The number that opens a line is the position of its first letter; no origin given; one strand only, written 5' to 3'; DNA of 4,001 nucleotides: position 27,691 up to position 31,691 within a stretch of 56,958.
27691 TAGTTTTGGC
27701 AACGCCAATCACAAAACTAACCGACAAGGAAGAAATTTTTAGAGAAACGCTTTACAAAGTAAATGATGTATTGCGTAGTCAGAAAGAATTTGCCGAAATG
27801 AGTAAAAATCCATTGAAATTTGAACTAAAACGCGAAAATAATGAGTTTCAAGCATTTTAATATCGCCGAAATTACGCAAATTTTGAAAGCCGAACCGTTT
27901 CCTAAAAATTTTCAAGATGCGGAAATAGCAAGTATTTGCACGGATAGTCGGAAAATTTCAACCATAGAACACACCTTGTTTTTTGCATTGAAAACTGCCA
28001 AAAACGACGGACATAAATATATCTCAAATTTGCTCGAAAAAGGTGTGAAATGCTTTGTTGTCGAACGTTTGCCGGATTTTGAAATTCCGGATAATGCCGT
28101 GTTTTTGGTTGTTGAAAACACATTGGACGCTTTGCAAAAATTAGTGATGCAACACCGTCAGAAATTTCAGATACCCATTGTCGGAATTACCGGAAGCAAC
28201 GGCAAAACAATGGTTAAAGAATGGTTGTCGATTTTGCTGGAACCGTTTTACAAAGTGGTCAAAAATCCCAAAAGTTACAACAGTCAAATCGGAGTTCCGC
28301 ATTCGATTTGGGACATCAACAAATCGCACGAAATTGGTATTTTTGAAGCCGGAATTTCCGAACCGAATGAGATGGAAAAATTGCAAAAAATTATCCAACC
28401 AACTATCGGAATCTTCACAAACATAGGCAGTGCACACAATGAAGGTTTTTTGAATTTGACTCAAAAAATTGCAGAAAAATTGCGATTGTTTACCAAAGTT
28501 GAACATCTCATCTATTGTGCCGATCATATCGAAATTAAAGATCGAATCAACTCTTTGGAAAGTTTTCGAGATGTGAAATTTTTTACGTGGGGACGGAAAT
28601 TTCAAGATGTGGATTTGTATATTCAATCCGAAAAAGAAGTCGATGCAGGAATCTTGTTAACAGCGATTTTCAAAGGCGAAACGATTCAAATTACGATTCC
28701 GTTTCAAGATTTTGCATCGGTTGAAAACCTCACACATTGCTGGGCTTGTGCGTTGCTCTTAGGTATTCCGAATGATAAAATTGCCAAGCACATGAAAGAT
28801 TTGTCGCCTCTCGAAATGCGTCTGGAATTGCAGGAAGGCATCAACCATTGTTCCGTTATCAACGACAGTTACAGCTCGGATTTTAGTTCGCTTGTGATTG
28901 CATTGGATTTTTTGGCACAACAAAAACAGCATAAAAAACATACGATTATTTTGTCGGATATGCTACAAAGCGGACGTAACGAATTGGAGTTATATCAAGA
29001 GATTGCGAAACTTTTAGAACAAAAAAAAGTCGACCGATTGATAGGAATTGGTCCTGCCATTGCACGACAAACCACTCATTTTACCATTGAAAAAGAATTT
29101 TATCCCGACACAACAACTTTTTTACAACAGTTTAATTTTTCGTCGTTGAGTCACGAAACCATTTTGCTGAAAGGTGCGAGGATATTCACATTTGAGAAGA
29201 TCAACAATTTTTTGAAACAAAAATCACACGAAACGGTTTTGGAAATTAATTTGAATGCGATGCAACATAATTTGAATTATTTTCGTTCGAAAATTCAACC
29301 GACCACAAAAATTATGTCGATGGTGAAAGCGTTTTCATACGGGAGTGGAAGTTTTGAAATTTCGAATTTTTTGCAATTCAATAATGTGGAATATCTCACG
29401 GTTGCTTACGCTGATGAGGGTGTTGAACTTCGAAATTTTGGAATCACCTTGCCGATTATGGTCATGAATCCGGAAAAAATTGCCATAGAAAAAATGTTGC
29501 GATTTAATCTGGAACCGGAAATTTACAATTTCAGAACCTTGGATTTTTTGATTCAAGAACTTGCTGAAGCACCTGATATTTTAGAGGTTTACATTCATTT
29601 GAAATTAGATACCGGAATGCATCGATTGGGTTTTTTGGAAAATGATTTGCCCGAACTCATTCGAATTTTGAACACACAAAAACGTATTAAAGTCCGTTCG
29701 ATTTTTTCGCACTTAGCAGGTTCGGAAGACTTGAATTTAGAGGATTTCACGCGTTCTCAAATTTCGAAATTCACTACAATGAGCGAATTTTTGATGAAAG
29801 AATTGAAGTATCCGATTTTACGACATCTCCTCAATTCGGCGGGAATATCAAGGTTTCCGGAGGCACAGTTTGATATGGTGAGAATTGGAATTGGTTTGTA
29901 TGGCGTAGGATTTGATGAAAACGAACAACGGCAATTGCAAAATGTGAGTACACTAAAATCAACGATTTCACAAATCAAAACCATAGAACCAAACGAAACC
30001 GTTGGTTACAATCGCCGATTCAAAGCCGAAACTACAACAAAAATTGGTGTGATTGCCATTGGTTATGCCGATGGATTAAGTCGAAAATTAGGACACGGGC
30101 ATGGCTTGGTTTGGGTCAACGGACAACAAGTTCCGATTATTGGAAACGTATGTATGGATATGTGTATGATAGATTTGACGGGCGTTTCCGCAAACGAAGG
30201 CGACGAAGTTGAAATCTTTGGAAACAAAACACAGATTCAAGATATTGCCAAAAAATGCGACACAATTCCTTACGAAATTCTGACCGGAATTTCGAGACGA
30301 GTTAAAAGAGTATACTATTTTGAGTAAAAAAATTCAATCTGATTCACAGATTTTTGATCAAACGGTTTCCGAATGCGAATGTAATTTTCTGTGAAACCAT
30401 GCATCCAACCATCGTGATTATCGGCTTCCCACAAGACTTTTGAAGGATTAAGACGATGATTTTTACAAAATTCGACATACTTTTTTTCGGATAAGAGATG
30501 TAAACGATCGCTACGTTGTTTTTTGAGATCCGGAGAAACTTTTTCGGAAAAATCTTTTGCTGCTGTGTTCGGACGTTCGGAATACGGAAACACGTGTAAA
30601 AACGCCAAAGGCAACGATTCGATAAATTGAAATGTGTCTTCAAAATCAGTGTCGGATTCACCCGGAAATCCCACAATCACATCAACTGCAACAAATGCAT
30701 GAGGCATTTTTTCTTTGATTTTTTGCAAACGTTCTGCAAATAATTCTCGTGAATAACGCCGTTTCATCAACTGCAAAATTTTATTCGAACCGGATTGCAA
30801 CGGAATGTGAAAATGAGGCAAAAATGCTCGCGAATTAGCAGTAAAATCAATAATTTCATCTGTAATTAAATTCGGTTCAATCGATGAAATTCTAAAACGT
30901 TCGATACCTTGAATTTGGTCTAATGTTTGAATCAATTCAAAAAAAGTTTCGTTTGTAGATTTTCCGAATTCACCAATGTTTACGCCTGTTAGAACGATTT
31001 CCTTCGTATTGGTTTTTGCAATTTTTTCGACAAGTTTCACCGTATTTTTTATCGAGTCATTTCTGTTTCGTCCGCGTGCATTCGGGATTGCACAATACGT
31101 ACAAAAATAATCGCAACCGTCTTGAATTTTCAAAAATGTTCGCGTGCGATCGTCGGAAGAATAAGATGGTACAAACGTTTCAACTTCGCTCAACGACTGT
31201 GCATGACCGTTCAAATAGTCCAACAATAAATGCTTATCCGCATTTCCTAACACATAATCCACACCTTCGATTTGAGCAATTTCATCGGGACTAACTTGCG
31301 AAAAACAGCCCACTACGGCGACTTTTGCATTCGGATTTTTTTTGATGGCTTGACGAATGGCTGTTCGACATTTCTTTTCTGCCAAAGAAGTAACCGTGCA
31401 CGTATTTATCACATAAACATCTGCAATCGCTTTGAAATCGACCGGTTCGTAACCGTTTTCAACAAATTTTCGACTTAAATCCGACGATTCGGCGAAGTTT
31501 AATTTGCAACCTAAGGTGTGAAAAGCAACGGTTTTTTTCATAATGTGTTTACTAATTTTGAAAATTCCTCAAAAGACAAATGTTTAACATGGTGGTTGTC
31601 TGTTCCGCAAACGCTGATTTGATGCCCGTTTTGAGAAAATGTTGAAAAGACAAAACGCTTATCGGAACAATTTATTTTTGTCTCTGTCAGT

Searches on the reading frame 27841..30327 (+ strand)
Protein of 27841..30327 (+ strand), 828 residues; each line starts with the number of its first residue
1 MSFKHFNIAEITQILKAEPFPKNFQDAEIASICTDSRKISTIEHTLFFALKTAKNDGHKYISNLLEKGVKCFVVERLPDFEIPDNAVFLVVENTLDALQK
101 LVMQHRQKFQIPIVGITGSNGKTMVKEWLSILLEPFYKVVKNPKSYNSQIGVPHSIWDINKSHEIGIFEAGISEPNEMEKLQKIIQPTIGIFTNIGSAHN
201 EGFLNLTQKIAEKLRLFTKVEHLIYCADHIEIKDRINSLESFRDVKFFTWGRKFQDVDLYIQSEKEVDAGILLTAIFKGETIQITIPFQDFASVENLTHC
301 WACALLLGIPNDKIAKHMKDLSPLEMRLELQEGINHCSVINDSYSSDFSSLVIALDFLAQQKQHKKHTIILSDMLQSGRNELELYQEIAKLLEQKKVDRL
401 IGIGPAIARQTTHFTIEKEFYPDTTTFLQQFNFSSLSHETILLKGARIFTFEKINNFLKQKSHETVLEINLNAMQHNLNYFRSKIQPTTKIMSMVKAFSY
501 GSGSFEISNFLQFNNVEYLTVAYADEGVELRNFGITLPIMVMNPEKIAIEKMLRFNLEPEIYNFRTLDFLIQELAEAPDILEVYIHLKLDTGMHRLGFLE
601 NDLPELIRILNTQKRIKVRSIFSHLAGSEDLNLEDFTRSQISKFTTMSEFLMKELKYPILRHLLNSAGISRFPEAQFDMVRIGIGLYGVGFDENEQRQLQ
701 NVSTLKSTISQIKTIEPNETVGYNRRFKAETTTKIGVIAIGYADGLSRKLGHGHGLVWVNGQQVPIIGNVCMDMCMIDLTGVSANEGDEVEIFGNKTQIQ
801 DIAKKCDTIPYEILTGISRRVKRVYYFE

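Call 104: search_protein_families(library=pfam, proteins=[window:27841-30327:+], max_evalue=0.00001)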
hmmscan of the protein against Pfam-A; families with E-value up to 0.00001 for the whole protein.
window:27841-30327:+ (828 aa): 5 families
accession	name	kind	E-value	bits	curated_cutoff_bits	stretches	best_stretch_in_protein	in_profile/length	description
PF01168.26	Ala_racemase_N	-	1.2e-50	172.7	24.1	1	469-689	1-218/220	Alanine racemase, N-terminal domain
PF00842.27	Ala_racemase_C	-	1.9e-45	154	25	1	702-825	1-127/127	Alanine racemase, C-terminal domain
PF08245.18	Mur_ligase_M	-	4.1e-24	86.1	24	1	116-303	1-199/200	Mur ligase middle domain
PF02875.26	Mur_ligase_C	-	6.4e-07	30.7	28.4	1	326-446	1-126/127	Mur ligase, glutamate ligase domain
PF01225.30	Mur_ligase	-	2.3e-06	28.3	21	1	28-89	1-78/95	Mur ligase family, catalytic domain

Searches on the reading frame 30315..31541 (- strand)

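Call 104: search_protein_families(library=pfam, proteins=[window:30315-31541:-], max_evalue=0.00001)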
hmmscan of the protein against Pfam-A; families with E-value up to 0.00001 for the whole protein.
window:30315-31541:- (408 aa): 2 families
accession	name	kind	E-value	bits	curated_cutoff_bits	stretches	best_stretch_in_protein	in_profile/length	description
PF00919.26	UPF0004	-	2.1e-25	89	27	1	5-99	2-98/98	Uncharacterized protein family UPF0004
PF04055.27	Radical_SAM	-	2.8e-23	83.3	29.5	1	138-307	2-166/166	Radical SAM superfamily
